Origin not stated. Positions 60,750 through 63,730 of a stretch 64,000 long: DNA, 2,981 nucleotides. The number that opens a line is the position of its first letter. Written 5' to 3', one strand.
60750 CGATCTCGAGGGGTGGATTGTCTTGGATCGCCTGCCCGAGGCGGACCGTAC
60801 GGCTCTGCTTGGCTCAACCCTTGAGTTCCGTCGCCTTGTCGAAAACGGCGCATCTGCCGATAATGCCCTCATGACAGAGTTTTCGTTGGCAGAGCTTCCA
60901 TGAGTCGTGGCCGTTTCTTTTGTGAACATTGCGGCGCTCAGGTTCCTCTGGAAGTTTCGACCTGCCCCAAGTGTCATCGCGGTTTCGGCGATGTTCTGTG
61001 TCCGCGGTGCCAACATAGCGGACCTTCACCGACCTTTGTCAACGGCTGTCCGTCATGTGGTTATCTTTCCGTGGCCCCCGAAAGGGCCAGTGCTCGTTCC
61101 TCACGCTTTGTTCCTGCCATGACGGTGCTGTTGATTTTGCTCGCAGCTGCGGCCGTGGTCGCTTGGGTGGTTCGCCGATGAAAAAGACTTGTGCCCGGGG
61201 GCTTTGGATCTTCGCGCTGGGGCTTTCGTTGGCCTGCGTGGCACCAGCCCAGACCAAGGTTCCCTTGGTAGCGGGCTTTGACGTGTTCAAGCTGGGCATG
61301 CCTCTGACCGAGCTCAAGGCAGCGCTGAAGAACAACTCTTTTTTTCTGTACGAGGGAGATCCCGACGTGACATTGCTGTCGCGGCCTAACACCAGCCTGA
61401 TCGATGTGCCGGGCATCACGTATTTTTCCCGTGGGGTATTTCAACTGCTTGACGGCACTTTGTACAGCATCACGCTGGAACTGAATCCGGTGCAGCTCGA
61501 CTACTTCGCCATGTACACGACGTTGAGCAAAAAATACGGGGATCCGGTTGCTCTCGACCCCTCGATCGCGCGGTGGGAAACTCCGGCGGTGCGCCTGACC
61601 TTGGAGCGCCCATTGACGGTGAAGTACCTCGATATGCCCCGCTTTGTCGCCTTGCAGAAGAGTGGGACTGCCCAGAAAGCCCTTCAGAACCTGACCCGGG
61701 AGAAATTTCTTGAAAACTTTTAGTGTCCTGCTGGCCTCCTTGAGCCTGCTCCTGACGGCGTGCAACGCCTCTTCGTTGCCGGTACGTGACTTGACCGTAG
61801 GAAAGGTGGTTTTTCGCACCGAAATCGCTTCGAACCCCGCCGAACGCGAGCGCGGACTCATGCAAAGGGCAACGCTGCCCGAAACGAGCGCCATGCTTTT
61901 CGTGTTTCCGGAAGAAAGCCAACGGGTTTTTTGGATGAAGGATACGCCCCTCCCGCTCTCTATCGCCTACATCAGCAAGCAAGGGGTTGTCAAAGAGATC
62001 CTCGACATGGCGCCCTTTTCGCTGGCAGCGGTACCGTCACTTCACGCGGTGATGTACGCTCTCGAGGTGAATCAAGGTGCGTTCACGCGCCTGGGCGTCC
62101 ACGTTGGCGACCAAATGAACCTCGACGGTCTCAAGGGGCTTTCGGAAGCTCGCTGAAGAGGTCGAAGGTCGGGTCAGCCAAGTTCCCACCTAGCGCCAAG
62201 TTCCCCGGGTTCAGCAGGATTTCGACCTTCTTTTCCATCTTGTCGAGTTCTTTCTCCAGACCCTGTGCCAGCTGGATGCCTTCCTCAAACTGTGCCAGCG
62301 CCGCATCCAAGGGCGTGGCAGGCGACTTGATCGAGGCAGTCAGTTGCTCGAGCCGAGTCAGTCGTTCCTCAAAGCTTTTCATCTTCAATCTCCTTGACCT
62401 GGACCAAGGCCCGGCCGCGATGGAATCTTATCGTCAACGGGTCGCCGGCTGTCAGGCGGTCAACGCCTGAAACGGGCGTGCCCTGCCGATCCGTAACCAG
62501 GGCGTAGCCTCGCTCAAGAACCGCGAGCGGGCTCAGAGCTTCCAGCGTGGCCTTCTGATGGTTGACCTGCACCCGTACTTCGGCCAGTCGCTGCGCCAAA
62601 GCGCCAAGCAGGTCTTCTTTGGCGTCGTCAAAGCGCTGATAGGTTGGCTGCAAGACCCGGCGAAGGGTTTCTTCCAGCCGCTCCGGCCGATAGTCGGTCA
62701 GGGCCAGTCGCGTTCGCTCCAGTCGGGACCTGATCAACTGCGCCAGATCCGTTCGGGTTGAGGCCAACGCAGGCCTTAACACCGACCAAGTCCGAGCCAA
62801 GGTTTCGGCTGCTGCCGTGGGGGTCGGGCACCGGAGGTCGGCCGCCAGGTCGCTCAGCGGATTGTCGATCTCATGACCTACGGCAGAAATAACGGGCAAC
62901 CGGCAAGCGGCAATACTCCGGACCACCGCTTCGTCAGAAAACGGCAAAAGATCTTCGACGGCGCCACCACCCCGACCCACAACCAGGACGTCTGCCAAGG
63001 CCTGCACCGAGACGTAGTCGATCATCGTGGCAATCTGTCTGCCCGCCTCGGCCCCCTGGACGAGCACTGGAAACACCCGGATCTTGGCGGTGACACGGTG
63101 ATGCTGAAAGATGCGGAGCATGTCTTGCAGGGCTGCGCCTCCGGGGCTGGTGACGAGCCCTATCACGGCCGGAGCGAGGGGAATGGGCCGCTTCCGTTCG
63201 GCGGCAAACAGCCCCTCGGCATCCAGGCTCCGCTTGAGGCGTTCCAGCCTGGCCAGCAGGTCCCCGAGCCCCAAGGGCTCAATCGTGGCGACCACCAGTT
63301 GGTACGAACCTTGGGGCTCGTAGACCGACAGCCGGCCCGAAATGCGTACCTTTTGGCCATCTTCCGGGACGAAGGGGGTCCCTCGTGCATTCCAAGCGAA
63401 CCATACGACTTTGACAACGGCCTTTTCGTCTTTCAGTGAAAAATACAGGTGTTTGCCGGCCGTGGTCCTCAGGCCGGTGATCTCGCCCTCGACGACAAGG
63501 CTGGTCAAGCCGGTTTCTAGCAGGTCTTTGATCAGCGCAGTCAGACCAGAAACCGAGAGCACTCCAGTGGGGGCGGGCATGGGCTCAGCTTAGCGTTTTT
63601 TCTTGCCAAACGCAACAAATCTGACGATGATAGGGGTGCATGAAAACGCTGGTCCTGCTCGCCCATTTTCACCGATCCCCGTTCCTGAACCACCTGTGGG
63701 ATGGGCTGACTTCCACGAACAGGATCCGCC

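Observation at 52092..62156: Six-gene translationally coupled operon of giant exported proteins and small membrane proteins of unknown function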

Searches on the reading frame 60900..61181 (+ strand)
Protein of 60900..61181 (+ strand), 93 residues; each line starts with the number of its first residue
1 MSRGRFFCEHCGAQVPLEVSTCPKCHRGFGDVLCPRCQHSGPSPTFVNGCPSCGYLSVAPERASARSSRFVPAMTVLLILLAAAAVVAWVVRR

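Call 4: search_protein_families(library=pfam, proteins=[window:60900-61181:+], max_evalue=0.1)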
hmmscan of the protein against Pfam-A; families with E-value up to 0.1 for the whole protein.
window:60900-61181:+ (93 aa): 9 families
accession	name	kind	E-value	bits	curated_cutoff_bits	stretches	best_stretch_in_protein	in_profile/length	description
PF12773.13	DZR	-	1.5e-06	28.7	27.3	2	8-54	1-45/45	Double zinc ribbon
PF13240.11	Zn_Ribbon_1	-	2.3e-05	24.5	25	1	7-26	1-20/23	zinc-ribbon domain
PF01155.25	HypA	-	0.0018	18.7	28.9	1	3-27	68-94/112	Hydrogenase/urease nickel incorporation, metallochaperone, hypA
PF23455.1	DUF7129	-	0.0037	17.4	30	1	2-26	8-34/45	Domain of unknown function (DUF7129)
PF18912.6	DZR_2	-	0.028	14.7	27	0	3-38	19-56/56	Double zinc ribbon domain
PF07191.17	Zn_ribbon_6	-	0.04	14.4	25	0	5-27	16-37/67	Double zinc ribbon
PF18439.7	zf_UBZ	-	0.049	13.7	25.6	0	5-17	2-14/32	Ubiquitin-Binding Zinc Finger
PF20173.3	ZnF_RZ-type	-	0.089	12.9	27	1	6-30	20-42/54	RZ type zinc finger domain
PF18073.7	Zn_ribbon_LapB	-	0.099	12.8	25.7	0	7-26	2-21/28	Rubredoxin metal binding domain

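Call 5: search_protein_families(library=ncbifam, proteins=[window:60900-61181:+], max_evalue=0.1)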
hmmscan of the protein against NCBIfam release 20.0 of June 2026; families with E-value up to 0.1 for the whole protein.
window:60900-61181:+ (93 aa): 2 families
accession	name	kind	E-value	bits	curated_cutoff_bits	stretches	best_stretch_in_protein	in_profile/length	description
NF041909.1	HVO_2753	equivalog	0.066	13.1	80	0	4-42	25-59/59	HVO_2753 family zinc finger protein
NF003161.0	PRK04136.1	equivalog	0.075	12.6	54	1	8-26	17-35/49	50S ribosomal protein L40e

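Call 25: search_protein_families(library=padloc, proteins=[window:60900-61181:+], max_evalue=0.01)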
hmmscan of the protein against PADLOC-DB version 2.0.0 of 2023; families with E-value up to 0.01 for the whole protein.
window:60900-61181:+ (93 aa): 0 families

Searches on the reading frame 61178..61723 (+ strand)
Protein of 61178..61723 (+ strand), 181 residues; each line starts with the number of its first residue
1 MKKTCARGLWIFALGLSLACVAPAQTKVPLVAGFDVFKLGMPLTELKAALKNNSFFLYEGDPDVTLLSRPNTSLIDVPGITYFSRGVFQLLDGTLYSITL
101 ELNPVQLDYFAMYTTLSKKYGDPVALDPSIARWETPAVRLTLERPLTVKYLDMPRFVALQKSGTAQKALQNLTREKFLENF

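Call 4: search_protein_families(library=pfam, proteins=[window:61178-61723:+], max_evalue=0.1)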
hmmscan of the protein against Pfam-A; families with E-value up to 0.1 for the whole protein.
window:61178-61723:+ (181 aa): 0 families

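Call 5: search_protein_families(library=ncbifam, proteins=[window:61178-61723:+], max_evalue=0.1)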
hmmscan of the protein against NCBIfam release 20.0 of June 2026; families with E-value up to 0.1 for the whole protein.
window:61178-61723:+ (181 aa): 0 families

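Call 25: search_protein_families(library=padloc, proteins=[window:61178-61723:+], max_evalue=0.01)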
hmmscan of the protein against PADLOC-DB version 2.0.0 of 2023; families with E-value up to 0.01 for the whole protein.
window:61178-61723:+ (181 aa): 0 families

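Call 36: find_homologous_proteins(query=window:61178-61723:+)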
Query window:61178-61723:+ (181 aa): 57 proteins with E <= 0.001 among 185 candidates.
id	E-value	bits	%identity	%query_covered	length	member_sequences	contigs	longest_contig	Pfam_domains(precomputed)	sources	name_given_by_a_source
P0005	8.4e-115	399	100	100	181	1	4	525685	-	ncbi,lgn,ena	ncbi:MAG: hypothetical protein WCG80_00925 [Spirochaetales bacterium]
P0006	4.8e-96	338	85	100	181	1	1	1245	-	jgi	jgi:hypothetical protein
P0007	4.3e-84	299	83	91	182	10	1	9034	-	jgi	jgi:hypothetical protein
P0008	1.1e-82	294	79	94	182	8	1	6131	-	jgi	-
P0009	5.6e-81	289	82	87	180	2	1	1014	-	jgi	-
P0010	4.6e-78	279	82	83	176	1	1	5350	-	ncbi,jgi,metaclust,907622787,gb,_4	metaclust:\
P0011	1.5e-77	277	77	87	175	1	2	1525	-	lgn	-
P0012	3.5e-75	270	75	89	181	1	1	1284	-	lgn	-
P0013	2.2e-74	267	71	94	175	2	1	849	-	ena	-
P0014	4.6e-74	266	74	86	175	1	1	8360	-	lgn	-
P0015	1.7e-73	264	69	95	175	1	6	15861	-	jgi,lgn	jgi:hypothetical protein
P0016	5.2e-73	263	72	91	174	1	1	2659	-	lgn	-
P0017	5.3e-73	263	72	95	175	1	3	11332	-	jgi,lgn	jgi:hypothetical protein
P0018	7.0e-73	262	70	95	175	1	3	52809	-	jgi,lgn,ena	-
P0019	7.2e-73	262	71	95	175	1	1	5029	-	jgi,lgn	-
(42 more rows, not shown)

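Call 45: predict_structure(alignment_id=A1)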
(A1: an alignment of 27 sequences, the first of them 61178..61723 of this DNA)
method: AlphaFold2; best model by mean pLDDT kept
length: 181 residues; sequences in the alignment: 27
mean_pLDDT: 82.2   pTM: 0.70
mean pLDDT of the five models: 82.2, 81.1, 80.4, 78.3, 76.7
residues with pLDDT >= 90: 88; 70-90: 47; 50-70: 45; < 50: 1
segments of 3 or more residues with pLDDT < 50: none
pLDDT, mean of each block of 10 residues (from residue 1): 58 63 64 90 93 87 58 85 92 93 92 93 92 94 95 90 71 74 58
secondary structure, 60 per line:
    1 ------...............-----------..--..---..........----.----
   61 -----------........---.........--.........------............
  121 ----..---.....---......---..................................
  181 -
elements in order: H7-21 H43-51 E72-79 E83-91 E94-102 H109-120 E130-134 E138-143 E147-152 H153-180

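Call 49: find_related_loci(query=A1, collection=genome_contigs, flank=10000)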
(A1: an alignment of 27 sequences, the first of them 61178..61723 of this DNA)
Query A1 (181 aa) in genome_contigs; peptide patterns used: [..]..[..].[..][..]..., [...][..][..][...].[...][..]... (x = any residue, [..] = any of these).
420 stretches matched a pattern; 231 encode a relative of the query (tblastn E <= 1e-3); the best 80 are kept; 80 distinct loci.
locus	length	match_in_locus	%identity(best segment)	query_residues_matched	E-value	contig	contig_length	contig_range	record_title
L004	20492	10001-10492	82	18-181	9e-88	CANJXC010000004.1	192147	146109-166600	MAG: Spirochaetales bacterium isolate RH-23may17-786 genome assembly, contig: RH-23may17-C359, whole genome shotgun sequ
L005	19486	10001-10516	67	10-181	4e-77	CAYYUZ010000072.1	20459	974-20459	MAG TPA_asm: uncultured Spirochaetales bacterium isolate binchicken_co54_357 genome assembly, contig: NODE_4598_length_2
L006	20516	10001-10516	67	10-181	6e-76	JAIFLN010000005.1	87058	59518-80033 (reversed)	MAG: Spirochaetes bacterium isolate bin_199 scaffold_129, whole genome shotgun sequence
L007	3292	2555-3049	62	9-181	6e-65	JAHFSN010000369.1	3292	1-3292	MAG: Spirochaetaceae bacterium isolate nzgw599 NODE_121236_length_3293_cov_2.537516, whole genome shotgun sequence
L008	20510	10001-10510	53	9-181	1e-53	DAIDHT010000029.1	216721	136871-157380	MAG TPA_asm: Spirochaetales bacterium isolate clean1873 k141_1048849, whole genome shotgun sequence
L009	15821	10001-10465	53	27-181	4e-52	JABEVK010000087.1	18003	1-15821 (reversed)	MAG: Spirochaetales bacterium isolate MAG 30 k99_381468, whole genome shotgun sequence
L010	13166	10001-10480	55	22-181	5e-51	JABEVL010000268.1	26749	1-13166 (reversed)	MAG: Spirochaetales bacterium isolate MAG 31 k99_3032863, whole genome shotgun sequence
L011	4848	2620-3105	49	18-181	2e-49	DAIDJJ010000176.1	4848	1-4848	MAG TPA_asm: Spirochaetales bacterium isolate clean382 NODE_176_length_4848_cov_3.546846, whole genome shotgun sequence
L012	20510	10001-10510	50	9-181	2e-48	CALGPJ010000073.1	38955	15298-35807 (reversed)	MAG: uncultured Spirochaetia bacterium isolate N1_Bin_METABAT__167_1 genome assembly, contig: c_000001609537, whole geno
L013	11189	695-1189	47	11-181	2e-45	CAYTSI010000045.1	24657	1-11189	MAG TPA_asm: uncultured Spirochaetales bacterium isolate binchicken_co8_284 genome assembly, contig: NODE_2979_length_24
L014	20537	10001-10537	45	7-181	3e-45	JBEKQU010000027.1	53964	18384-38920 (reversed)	MAG: Spirochaetia bacterium isolate SPRUCE 495 SPRUCE_495_27, whole genome shotgun sequence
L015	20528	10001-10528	42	3-181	2e-44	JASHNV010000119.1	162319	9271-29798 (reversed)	MAG: Spirochaetia bacterium isolate JOPF006 JOPF_NEAR_contig_784106, whole genome shotgun sequence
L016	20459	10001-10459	48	29-181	3e-44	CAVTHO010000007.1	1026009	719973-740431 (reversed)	MAG: uncultured Spirochaetota bacterium isolate MFD05942.bin.2.325 genome assembly, contig: contig_3547, whole genome sh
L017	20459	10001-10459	48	29-181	9e-44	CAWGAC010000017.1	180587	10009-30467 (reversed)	MAG: uncultured Spirochaetota bacterium isolate MFD04408.bin.2.124 genome assembly, contig: contig_44729, whole genome s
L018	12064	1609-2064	47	30-181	9e-44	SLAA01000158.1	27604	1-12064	MAG: Spirochaetales bacterium isolate CSSed162cmB_373 CSSed16-2cmB-2799, whole genome shotgun sequence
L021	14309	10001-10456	46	30-181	1e-42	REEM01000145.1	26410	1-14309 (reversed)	MAG: Spirochaetaceae bacterium isolate PLM2.Bin37 NODE_1941_length_26410_cov_7.39537, whole genome shotgun sequence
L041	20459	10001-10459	45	29-181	9e-41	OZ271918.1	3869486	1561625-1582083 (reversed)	MAG: Salinispira sp. isolate 594cb498-c6b3-48f5-831b-af18c660f5c9 genome assembly, chromosome: 1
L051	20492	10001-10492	45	15-181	9e-40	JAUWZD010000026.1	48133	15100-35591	MAG: Spirochaetales bacterium isolate CSMAG_2727 CSMAG_2727_k141_1069088_length_48133_cov_14.8424, whole genome shotgun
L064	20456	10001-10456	46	30-181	4e-39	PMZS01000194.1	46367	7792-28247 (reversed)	MAG: Spirochaetaceae bacterium isolate fen_1364 73.20110800_E3D.78_contig_21826, whole genome shotgun sequence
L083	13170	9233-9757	40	7-181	7e-38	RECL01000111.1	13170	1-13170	MAG: Spirochaetaceae bacterium isolate DLM2.Bin35 NODE_6908_length_13170_cov_11.6801, whole genome shotgun sequence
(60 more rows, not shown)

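Call 69: search_protein_families(library=pfam, proteins=[L016:5481-6557:+, L041:6658-7737:+, L083:6132-7115:+, L008:8672-9598:+, L064:8057-9790:-, L021:6995-7609:+, L051:4978-6045:+], max_evalue=0.05)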
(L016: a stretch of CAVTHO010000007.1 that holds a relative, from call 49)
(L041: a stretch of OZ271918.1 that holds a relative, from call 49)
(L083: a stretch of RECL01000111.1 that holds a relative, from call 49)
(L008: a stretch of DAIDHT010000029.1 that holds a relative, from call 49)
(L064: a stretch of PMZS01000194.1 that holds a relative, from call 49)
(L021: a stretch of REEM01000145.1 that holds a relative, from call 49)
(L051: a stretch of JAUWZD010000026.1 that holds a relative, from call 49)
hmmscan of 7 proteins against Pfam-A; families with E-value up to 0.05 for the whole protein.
L016:5481-6557:+ (358 aa): 0 families

L041:6658-7737:+ (359 aa): 0 families

L083:6132-7115:+ (327 aa): 0 families

L008:8672-9598:+ (308 aa): 0 families

L064:8057-9790:- (577 aa): 2 families
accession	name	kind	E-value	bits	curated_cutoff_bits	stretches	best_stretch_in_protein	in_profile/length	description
PF08308.17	PEGA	-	9.5e-15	54.7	20.8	2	149-212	4-70/71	PEGA domain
PF13860.13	FlgD_ig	-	0.00095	19.5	27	1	248-301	24-77/79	FlgD Ig-like domain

L021:6995-7609:+ (204 aa): 0 families

L051:4978-6045:+ (355 aa): 0 families

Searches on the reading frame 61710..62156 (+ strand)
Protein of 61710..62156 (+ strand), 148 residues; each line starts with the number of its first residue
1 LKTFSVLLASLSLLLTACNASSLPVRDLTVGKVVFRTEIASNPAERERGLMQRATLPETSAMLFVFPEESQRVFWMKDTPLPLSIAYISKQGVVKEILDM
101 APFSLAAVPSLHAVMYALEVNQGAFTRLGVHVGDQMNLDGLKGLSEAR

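Call 4: search_protein_families(library=pfam, proteins=[window:61710-62156:+], max_evalue=0.1)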
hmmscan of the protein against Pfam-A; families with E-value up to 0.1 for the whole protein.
window:61710-62156:+ (148 aa): 1 family
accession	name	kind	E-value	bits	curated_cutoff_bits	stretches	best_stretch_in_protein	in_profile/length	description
PF02643.20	DUF192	-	6.3e-30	103.6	27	1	36-137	2-95/96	Uncharacterized ACR, COG1430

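Call 5: search_protein_families(library=ncbifam, proteins=[window:61710-62156:+], max_evalue=0.1)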
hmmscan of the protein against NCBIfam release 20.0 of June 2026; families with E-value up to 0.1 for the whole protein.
window:61710-62156:+ (148 aa): 1 family
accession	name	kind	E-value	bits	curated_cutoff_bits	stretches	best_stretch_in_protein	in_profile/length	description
NF002996.0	PRK03760.1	equivalog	0.018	14.9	146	1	35-138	15-116/121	hypothetical protein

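Call 25: search_protein_families(library=padloc, proteins=[window:61710-62156:+], max_evalue=0.01)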
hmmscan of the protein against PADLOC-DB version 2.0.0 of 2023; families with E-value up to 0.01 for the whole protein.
window:61710-62156:+ (148 aa): 0 families

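Call 85: search_solved_structures(query=window:61710-62156:+, max_evalue=0.01)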
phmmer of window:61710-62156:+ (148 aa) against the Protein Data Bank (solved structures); distinct sequences matched with E-value up to 0.01: 2.
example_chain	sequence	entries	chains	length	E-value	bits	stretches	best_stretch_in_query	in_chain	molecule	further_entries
3pjy_A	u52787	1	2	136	2.6e-18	69.7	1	36-143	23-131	Hypothetical signal peptide protein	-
3m7a_A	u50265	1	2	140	6.4e-15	58.7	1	29-136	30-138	uncharacterized protein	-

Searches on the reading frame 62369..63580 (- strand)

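Call 4: search_protein_families(library=pfam, proteins=[window:62369-63580:-], max_evalue=0.1)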
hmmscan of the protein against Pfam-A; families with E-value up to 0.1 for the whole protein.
window:62369-63580:- (403 aa): 4 families
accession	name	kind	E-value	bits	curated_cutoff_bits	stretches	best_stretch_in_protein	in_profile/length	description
PF02601.20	Exonuc_VII_L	-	1.6e-77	261.6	35.9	2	124-343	1-218/315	Exonuclease VII, large subunit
PF13742.12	tRNA_anti_2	-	7.5e-26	90.6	27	1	8-101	1-95/95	OB-fold nucleic acid binding domain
PF01336.31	tRNA_anti-codon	-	2.2e-10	40.8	27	1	29-103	2-75/75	OB-fold nucleic acid binding domain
PF17768.7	RecJ_OB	-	0.03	14.8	27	1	36-94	42-102/107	RecJ OB domain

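Call 5: search_protein_families(library=ncbifam, proteins=[window:62369-63580:-], max_evalue=0.1)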
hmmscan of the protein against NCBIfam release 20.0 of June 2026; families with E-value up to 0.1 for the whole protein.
window:62369-63580:- (403 aa): 3 families
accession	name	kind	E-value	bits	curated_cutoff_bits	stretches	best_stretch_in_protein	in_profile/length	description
TIGR00237.1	xseA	equivalog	2.4e-123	412.2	180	1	9-396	1-389/389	exodeoxyribonuclease VII large subunit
NF033542.1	transpos_IS110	equivalog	0.0019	17.4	140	1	259-351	120-212/343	IS110 family RNA-guided transposase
NF052661.1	ESXSecYukDBac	equivalog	0.083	12.8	100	0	39-88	11-60/79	ESX secretion system protein YukD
